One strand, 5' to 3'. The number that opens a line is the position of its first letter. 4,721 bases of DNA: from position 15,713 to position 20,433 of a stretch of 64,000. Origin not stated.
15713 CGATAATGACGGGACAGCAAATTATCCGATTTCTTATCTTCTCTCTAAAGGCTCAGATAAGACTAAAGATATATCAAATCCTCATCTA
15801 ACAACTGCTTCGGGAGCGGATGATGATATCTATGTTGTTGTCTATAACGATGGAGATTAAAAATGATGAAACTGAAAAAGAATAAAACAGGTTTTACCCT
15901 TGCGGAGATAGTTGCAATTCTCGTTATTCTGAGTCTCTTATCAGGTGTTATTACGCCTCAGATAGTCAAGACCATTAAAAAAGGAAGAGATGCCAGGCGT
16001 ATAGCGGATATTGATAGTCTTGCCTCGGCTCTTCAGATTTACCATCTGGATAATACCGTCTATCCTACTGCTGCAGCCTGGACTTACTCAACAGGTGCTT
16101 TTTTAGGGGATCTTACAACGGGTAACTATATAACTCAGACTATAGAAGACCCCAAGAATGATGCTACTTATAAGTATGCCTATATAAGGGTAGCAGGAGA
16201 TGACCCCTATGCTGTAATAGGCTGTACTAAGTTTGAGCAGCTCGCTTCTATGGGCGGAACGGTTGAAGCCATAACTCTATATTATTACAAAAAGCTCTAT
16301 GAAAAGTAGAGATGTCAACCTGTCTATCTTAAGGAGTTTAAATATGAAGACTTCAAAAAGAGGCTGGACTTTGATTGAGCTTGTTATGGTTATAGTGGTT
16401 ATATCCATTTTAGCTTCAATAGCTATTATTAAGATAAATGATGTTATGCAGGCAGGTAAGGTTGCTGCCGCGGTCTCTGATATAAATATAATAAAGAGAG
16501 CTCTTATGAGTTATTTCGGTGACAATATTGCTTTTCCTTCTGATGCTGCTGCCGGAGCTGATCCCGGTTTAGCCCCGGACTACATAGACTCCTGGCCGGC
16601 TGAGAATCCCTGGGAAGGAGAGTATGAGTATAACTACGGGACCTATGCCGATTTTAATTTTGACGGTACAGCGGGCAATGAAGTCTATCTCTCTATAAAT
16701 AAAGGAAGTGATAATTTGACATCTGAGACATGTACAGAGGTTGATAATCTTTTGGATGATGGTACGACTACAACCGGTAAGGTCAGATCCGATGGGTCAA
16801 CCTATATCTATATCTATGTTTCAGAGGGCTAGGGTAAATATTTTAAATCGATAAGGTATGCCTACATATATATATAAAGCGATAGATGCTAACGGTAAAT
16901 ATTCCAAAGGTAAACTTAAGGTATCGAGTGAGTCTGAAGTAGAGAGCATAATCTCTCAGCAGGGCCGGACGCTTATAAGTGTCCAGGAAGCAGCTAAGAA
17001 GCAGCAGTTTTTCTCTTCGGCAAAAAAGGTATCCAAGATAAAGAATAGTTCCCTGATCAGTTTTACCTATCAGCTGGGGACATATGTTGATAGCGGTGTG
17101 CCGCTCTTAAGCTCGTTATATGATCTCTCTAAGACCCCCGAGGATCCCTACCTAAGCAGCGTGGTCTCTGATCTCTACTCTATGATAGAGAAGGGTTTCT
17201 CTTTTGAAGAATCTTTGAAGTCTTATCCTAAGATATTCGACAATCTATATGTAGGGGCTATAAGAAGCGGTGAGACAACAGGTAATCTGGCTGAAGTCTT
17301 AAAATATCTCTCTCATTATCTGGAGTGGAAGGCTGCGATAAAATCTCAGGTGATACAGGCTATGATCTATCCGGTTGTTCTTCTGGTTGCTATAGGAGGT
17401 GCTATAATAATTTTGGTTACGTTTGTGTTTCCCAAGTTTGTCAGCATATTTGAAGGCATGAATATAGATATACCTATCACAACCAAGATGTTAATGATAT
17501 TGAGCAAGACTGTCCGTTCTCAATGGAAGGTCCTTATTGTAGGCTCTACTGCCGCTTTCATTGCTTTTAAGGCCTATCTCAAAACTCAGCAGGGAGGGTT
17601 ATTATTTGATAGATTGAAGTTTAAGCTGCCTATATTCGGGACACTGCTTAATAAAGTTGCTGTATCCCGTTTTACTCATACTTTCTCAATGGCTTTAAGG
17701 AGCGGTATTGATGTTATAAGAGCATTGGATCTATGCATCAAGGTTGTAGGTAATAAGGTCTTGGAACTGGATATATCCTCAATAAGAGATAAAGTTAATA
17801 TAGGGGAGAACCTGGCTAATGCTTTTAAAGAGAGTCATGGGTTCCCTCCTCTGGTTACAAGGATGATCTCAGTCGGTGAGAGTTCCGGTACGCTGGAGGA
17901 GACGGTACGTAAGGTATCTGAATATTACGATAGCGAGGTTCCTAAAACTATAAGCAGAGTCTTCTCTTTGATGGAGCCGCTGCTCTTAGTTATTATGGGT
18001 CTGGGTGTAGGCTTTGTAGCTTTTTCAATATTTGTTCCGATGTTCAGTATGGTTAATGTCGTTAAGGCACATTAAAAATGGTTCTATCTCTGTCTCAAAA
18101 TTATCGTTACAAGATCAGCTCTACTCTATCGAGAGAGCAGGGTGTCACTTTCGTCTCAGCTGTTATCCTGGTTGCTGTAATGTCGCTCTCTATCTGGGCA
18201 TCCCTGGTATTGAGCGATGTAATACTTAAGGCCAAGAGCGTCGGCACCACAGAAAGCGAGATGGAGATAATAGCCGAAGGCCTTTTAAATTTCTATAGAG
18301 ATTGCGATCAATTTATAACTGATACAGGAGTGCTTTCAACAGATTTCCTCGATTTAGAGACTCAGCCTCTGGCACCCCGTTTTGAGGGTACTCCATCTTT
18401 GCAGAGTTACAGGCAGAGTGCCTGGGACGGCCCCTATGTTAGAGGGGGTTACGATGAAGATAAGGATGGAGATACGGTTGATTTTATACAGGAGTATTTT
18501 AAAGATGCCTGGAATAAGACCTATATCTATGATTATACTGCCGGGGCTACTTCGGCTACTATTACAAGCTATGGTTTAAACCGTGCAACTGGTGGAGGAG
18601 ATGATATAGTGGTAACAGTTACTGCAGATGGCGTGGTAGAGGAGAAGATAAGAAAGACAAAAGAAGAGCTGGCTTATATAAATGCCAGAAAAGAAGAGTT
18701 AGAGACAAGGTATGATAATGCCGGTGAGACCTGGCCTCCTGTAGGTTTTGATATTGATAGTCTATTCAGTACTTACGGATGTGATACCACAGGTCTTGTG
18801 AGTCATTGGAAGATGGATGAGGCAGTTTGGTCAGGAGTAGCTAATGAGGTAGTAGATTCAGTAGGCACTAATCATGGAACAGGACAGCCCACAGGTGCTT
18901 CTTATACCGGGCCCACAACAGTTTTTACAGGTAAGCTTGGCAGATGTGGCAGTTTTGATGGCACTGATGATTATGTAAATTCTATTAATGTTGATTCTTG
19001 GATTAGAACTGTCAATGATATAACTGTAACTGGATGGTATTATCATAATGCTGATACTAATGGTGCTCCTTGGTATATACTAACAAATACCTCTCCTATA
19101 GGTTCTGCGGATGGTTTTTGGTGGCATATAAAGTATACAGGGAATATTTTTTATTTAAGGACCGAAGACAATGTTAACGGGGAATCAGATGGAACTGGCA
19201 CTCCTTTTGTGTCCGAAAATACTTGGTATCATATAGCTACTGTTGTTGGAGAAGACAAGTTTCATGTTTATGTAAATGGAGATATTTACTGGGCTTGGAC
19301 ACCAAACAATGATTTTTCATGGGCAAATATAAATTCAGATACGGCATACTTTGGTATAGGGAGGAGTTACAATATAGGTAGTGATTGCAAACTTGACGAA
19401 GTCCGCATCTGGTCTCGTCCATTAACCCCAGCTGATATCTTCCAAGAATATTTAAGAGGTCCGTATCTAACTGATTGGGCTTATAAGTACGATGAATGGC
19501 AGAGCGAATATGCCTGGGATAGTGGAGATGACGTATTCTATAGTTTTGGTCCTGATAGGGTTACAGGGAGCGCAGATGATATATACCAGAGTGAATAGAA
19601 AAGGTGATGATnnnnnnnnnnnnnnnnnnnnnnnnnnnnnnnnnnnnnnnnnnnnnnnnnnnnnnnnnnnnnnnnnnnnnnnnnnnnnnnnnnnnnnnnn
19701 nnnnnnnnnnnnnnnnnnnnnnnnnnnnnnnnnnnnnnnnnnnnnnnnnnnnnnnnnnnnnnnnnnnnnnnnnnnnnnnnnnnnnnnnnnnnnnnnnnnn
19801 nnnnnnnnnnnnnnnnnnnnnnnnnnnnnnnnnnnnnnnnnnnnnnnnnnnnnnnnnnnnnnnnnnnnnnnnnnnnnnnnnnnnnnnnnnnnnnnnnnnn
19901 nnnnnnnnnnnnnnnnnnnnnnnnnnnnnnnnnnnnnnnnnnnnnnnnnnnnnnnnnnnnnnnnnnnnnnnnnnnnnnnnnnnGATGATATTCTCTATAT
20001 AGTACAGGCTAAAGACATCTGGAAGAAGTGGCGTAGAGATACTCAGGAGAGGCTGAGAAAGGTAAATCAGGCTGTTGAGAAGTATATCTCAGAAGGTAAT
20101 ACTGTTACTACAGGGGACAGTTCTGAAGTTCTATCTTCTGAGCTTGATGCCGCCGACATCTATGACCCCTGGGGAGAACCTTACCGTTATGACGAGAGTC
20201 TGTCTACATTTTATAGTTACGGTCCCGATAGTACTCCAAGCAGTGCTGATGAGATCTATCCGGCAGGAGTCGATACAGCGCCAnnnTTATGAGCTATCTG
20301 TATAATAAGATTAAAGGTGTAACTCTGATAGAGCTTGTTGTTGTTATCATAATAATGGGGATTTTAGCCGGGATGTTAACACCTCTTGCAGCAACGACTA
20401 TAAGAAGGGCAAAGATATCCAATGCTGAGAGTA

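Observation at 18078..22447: Two paralogous modular pseudopilins each carrying a LamG/ConA-like lectin domain between GspG-like motifs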

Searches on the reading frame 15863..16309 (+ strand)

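Call 4: search_protein_families(library=pfam, proteins=[window:15863-16309:+], max_evalue=0.1)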
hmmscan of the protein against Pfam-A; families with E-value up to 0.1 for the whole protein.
window:15863-16309:+ (148 aa): 3 families
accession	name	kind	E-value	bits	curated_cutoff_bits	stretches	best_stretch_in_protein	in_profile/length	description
PF08334.16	T2SSG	-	0.0001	22.7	21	1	34-106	2-77/108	Type II secretion system (T2SS), protein G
PF07963.17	N_methyl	-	0.0004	20.3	21.2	1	5-30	1-26/27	Prokaryotic N-terminal methylation motif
PF18003.7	DUF3823_C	-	0.064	14.3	27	0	69-111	47-87/103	Domain of unknown function (DUF3823_C)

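Call 44: search_protein_families(library=ncbifam, proteins=[window:15863-16309:+], max_evalue=0.01)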
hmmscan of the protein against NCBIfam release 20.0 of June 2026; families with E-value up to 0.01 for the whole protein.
window:15863-16309:+ (148 aa): 4 families
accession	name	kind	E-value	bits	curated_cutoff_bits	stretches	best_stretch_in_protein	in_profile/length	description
TIGR01710.1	typeII_sec_gspG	equivalog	9.1e-14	51.6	88.85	1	10-97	2-94/134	type II secretion system major pseudopilin GspG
NF040999.1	pilin_ComGC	equivalog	1.9e-05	24.7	75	1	9-71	2-64/84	competence type IV pilus major pilin ComGC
NF041013.1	T4P_ComGE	equivalog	0.0054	16.8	49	1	6-62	1-58/83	competence type IV pilus minor pilin ComGE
NF007862.0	PRK10574.1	equivalog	0.0058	16.8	138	1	6-64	2-60/145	prepilin peptidase-dependent pilin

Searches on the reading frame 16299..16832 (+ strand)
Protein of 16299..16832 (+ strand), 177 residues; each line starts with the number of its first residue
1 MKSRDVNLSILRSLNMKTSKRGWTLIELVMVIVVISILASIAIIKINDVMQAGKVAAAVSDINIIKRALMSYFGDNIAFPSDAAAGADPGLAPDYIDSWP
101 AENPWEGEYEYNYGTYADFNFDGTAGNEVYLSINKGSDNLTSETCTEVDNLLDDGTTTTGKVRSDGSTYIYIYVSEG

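Call 4: search_protein_families(library=pfam, proteins=[window:16299-16832:+], max_evalue=0.1)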
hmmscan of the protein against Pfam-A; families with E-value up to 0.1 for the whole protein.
window:16299-16832:+ (177 aa): 2 families
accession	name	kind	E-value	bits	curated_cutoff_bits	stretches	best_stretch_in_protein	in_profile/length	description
PF07963.17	N_methyl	-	5.2e-05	23.1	21.2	1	19-43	3-27/27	Prokaryotic N-terminal methylation motif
PF08334.16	T2SSG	-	0.022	15.2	21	0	49-115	5-80/108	Type II secretion system (T2SS), protein G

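Call 44: search_protein_families(library=ncbifam, proteins=[window:16299-16832:+], max_evalue=0.01)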
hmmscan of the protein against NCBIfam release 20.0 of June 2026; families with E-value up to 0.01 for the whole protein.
window:16299-16832:+ (177 aa): 8 families
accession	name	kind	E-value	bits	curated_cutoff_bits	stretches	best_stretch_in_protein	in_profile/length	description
TIGR01710.1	typeII_sec_gspG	equivalog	2.5e-09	37.3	88.85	1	21-83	1-63/134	type II secretion system major pseudopilin GspG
TIGR02532.1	IV_pilin_GFxxxE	domain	1.3e-06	28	16.3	1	21-43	2-24/24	prepilin-type N-terminal cleavage/methylation domain-containing protein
NF041775.1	typeIV_PilA_Myxo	equivalog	4.9e-06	26.7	400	1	17-76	7-66/214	type IV pilin protein PilA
TIGR02596.1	TIGR02596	subfamily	2.7e-05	24.3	70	1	23-61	1-39/196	Verru_Chthon cassette protein D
NF007862.0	PRK10574.1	equivalog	8.9e-05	22.7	138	1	19-52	3-36/145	prepilin peptidase-dependent pilin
TIGR01708.2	typeII_sec_gspH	equivalog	0.00019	21.5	80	1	21-53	2-34/169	type II secretion system minor pseudopilin GspH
NF040999.1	pilin_ComGC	equivalog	0.0006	20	75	1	21-48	2-29/84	competence type IV pilus major pilin ComGC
NF007800.0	PRK10506.1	equivalog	0.0017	18.2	158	1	17-60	5-48/163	prepilin peptidase-dependent protein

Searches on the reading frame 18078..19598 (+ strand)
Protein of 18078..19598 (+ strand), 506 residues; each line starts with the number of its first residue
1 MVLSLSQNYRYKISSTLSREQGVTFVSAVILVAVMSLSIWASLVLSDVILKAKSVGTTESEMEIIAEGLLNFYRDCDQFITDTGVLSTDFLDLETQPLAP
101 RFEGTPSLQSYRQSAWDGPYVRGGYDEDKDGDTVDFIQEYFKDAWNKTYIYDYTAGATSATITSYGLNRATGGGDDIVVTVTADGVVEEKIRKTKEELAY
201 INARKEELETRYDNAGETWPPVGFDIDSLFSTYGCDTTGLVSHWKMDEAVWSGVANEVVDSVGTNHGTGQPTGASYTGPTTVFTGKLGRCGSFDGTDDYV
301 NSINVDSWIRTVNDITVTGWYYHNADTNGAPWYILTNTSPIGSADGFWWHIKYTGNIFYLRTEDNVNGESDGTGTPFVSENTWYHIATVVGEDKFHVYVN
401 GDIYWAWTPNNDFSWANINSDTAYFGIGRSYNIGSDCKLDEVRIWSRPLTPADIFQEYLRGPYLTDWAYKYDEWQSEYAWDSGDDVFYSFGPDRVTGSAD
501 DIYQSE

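Call 4: search_protein_families(library=pfam, proteins=[window:18078-19598:+], max_evalue=0.1)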
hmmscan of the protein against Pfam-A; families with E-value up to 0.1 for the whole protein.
window:18078-19598:+ (506 aa): 2 families
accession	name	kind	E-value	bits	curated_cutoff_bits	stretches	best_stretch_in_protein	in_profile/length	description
PF13385.13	Laminin_G_3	-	8.7e-14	52.4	27.6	1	294-454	1-150/151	Concanavalin A-like lectin/glucanases superfamily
PF08334.16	T2SSG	-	0.00047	20.6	21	1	136-175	60-100/108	Type II secretion system (T2SS), protein G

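Call 18: find_homologous_proteins(query=window:18078-19598:+)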
Query window:18078-19598:+ (506 aa): 28 proteins with E <= 0.001 among 8000 candidates.
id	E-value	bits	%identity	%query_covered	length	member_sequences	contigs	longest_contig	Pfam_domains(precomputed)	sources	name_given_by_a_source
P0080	0.0e+0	1175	100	100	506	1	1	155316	PF13385.14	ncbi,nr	ncbi:MAG: LamG domain-containing protein [Candidatus Kaelpia imicola]|nr:LamG domain-containing prot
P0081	1.4e-193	662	63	100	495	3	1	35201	PF13385.14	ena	-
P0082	3.3e-174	599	59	100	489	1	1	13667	PF13385.14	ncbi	-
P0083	1.1e-160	554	56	100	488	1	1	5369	PF13385.14,PF08334.17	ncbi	-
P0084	2.4e-148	513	52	96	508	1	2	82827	PF13385.14,PF08334.17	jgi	-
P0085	5.8e-131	456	48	97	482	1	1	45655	PF13385.14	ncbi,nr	ncbi:MAG: LamG domain-containing protein [Candidatus Saelkia tenebricola]|nr:LamG domain-containing 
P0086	7.3e-124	432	46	97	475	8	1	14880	PF13385.14,PF08334.17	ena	-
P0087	1.4e-122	428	47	97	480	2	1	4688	PF07953.21,PF13385.14,PF08334.17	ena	-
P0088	7.2e-121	422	45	97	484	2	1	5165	PF13385.14,PF08334.17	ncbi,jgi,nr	ncbi:MAG TPA: LamG domain-containing protein [Candidatus Omnitrophica bacterium]|nr:LamG domain-cont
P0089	2.7e-113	397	48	89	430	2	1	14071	PF13385.14,PF08334.17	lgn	-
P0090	2.7e-108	381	44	96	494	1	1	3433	PF13385.14,PF08334.17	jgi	jgi:hypothetical protein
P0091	5.7e-87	311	39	94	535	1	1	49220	PF13385.14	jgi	jgi:hypothetical protein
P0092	5.3e-85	304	39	96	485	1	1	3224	PF13385.14,PF08334.17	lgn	-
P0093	6.0e-65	238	55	38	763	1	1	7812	PF13385.14,PF02210.32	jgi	-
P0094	9.3e-59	218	52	44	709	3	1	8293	PF07953.21,PF13385.14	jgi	-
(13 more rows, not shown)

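Call 30: predict_structure(alignment_id=A1)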
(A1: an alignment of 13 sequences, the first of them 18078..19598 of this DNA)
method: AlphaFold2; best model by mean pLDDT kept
length: 506 residues; sequences in the alignment: 13
mean_pLDDT: 64.4   pTM: 0.62
mean pLDDT of the five models: 64.4, 64.4, 63.9, 63.5, 58.2
residues with pLDDT >= 90: 84; 70-90: 167; 50-70: 81; < 50: 174
segments of 3 or more residues with pLDDT < 50: 1-5, 12-23, 125-134, 246-312, 326-377, 410-436
pLDDT, mean of each block of 10 residues (from residue 1): 48 45 58 73 69 76 89 94 87 91 91 90 51 58 80 91 75 74 91 90 89 88 87 69 48 35 28 24 28 32 29 63 50 37 34 37 33 43 72 70 66 38 41 47 72 87 75 90 91 85 81
secondary structure, 60 per line:
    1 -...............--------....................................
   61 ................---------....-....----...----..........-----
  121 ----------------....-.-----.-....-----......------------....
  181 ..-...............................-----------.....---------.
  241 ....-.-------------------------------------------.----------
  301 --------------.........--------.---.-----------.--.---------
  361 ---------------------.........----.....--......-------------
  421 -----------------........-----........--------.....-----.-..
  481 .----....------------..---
elements in order: H2-16 H25-76 H86-89 H91-94 H106-115 H137-140 E150-153 E159-164 E177-182 H184-214 H226-230 E240-244 E315-323 E382-390 E395-399 E402-407 E438-445 H451-458 H467-470 E479-481 E486-489

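Call 44: search_protein_families(library=ncbifam, proteins=[window:18078-19598:+], max_evalue=0.01)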
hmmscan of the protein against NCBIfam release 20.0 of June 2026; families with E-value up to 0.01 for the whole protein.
window:18078-19598:+ (506 aa): 1 family
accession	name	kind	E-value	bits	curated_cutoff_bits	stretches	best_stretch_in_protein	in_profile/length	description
TIGR01710.1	typeII_sec_gspG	equivalog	5.8e-06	26.4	88.85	0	136-175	86-125/134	type II secretion system major pseudopilin GspG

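Call 49: find_encoding_contigs(protein=P0094, flank=6000, max_places=2)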
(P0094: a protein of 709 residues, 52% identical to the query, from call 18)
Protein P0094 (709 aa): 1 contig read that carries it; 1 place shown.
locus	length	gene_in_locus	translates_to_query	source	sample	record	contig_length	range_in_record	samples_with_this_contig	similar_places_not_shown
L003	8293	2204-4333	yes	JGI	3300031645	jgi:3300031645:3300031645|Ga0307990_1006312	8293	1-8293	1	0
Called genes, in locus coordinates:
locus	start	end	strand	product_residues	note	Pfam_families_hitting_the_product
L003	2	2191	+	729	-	?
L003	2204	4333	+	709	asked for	PF07953:Toxin_R_bind_N (faint), PF13385:Laminin_G_3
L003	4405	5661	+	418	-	-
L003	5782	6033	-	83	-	-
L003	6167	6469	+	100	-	PF21956:DUF6922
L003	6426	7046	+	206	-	PF08843:AbiEii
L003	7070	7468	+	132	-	PF05168:HEPN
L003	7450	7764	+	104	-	PF01909:NTP_transf_2, PF18765:Polbeta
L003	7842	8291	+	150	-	?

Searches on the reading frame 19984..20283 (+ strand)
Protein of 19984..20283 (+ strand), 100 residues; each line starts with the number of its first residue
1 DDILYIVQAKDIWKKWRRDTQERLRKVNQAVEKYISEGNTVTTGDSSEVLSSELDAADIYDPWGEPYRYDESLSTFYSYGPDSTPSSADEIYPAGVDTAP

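Call 41: search_protein_families(library=pfam, proteins=[window:19984-20283:+], max_evalue=10)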
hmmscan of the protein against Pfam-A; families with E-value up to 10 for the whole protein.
seq(100 aa): 2 families
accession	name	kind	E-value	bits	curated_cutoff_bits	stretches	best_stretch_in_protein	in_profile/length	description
PF08334.16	T2SSG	-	0.15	12.6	21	1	59-89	66-100/108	Type II secretion system (T2SS), protein G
PF07575.19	Nucleopor_Nup85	-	0.3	10.1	22.1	1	9-51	211-257/557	Nup85 Nucleoporin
